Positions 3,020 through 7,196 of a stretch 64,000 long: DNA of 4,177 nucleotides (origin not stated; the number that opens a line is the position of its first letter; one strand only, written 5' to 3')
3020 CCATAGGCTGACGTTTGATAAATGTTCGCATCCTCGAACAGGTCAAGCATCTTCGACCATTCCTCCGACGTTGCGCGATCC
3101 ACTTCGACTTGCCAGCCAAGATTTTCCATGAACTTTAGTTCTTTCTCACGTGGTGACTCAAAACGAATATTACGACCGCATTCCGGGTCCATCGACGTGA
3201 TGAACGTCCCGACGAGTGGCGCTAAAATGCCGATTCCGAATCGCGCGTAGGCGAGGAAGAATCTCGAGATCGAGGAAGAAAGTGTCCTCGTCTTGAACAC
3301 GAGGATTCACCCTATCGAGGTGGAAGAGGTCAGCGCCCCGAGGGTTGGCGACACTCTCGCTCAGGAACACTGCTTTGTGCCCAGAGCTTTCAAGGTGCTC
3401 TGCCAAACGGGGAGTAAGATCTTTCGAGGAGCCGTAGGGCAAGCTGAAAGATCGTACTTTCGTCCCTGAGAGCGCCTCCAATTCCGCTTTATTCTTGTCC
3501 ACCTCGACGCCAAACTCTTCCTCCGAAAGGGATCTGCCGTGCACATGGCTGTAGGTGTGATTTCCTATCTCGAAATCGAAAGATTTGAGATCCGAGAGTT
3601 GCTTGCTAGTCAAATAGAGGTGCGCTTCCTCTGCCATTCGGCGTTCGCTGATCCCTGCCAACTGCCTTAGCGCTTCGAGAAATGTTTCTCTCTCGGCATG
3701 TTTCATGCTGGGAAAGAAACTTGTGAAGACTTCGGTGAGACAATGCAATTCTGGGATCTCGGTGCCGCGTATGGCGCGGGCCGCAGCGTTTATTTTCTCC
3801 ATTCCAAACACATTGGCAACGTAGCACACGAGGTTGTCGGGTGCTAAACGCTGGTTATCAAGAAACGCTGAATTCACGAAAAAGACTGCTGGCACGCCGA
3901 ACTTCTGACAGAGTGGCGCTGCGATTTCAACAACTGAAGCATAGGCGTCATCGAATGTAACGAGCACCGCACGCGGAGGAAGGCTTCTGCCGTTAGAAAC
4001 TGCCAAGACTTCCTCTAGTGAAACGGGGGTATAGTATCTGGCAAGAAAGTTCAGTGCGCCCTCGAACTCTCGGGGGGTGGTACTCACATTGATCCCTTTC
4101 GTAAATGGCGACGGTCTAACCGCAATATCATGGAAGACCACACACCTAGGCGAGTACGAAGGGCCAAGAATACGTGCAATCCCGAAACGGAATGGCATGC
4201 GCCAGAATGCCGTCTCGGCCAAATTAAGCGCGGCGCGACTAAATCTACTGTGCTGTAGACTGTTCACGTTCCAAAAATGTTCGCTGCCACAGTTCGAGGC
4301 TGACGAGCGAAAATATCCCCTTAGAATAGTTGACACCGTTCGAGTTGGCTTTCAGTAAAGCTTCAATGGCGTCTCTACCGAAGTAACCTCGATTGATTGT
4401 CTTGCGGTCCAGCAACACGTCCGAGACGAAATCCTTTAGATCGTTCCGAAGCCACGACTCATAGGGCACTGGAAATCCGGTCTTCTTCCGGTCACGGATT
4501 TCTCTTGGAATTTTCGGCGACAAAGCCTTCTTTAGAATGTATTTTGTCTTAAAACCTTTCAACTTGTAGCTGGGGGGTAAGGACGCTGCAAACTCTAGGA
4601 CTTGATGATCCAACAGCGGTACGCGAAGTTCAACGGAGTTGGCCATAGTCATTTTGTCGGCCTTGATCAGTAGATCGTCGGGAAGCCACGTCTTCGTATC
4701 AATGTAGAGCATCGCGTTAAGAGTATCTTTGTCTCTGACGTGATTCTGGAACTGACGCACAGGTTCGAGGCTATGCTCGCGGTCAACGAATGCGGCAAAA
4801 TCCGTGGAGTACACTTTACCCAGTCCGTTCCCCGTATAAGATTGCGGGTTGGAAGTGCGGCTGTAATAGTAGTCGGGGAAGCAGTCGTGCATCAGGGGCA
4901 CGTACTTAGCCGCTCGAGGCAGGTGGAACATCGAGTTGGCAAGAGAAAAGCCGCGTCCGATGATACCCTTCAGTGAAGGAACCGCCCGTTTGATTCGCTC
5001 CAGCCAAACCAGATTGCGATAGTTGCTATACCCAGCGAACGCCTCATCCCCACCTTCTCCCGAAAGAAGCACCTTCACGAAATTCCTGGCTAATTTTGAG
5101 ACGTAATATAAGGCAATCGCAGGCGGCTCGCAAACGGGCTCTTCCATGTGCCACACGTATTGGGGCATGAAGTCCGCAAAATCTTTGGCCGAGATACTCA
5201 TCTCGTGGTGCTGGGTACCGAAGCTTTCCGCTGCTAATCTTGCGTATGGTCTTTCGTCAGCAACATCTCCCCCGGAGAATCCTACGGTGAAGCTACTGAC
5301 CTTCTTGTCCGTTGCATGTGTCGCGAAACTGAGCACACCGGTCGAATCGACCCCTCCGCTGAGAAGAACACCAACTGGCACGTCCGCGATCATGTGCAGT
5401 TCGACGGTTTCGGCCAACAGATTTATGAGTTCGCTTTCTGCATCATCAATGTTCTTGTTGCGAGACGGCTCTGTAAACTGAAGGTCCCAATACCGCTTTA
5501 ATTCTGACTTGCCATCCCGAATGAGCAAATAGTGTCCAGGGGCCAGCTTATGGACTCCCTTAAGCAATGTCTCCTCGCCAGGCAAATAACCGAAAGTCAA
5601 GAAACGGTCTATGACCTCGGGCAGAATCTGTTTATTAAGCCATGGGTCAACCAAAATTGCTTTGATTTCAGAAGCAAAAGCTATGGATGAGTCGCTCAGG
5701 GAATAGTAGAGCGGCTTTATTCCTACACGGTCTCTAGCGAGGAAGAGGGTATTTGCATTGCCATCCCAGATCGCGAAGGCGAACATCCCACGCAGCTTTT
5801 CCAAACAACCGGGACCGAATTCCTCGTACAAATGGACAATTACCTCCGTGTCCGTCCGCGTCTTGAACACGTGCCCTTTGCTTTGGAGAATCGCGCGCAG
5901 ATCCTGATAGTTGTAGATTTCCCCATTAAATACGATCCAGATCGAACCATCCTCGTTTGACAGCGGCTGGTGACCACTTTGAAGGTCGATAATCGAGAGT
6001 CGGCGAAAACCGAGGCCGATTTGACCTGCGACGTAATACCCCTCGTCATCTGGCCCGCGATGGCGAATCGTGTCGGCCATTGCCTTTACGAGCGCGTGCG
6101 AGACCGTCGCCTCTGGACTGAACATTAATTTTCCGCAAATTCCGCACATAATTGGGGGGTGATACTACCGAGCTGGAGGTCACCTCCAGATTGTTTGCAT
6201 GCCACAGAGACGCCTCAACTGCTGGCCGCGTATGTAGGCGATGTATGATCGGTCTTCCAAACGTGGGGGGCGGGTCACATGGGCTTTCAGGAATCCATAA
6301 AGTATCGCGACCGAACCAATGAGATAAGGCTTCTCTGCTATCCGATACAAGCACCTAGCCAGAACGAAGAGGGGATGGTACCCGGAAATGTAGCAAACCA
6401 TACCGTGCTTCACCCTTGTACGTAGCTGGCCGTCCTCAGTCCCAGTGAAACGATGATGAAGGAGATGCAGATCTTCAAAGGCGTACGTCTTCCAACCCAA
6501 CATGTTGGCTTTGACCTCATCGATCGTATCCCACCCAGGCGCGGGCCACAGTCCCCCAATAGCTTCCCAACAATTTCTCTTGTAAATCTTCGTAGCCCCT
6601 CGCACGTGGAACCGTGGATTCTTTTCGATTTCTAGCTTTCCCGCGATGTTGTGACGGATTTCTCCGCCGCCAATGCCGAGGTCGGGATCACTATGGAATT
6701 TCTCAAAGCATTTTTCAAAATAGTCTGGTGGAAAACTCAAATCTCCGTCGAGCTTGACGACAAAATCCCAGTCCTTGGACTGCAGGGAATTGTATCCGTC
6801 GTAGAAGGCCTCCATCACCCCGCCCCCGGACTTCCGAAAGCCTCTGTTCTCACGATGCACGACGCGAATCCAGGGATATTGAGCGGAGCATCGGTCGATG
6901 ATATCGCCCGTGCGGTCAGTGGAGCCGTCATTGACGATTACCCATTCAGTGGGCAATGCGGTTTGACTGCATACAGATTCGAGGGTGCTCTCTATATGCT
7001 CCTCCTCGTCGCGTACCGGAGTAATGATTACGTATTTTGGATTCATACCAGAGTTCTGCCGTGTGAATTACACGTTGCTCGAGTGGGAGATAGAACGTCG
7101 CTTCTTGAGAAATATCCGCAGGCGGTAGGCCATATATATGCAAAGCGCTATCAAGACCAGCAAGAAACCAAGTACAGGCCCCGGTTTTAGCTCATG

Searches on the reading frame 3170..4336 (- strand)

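Call 16: search_protein_families(library=pfam, proteins=[window:3170-4336:-], max_evalue=0.001)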
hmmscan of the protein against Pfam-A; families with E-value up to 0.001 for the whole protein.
window:3170-4336:- (388 aa): 1 family
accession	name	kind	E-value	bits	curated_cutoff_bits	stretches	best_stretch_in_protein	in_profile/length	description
PF01522.26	Polysacc_deac_1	-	1.6e-18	67.3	23.1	2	238-315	47-119/124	Polysaccharide deacetylase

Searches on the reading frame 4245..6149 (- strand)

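Call 16: search_protein_families(library=pfam, proteins=[window:4245-6149:-], max_evalue=0.001)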
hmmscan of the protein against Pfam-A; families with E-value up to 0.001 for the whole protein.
window:4245-6149:- (634 aa): 4 families
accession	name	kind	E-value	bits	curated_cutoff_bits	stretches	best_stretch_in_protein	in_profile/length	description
PF00733.27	Asn_synthase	-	1.7e-99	334.3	21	1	242-623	3-354/354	Asparagine synthase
PF13537.11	GATase_7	-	1.5e-49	167.5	25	1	49-166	2-122/123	Glutamine amidotransferase domain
PF13522.11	GATase_6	-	2.2e-46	157.5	27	1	33-161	1-130/130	Glutamine amidotransferase domain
PF12481.13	DUF3700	-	1.7e-05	24.8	27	1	69-164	76-175/228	Aluminium induced protein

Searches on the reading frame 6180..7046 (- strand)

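Call 16: search_protein_families(library=pfam, proteins=[window:6180-7046:-], max_evalue=0.001)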
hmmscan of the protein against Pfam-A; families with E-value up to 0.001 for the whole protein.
window:6180-7046:- (288 aa): 2 families
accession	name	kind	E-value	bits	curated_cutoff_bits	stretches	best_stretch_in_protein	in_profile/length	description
PF00535.33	Glycos_transf_2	-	2.4e-19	70.3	23.3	1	7-136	2-122/168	Glycosyl transferase family 2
PF13641.12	Glyco_tranf_2_3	-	1.8e-05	25.3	27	1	5-124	3-117/230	Glycosyltransferase like family 2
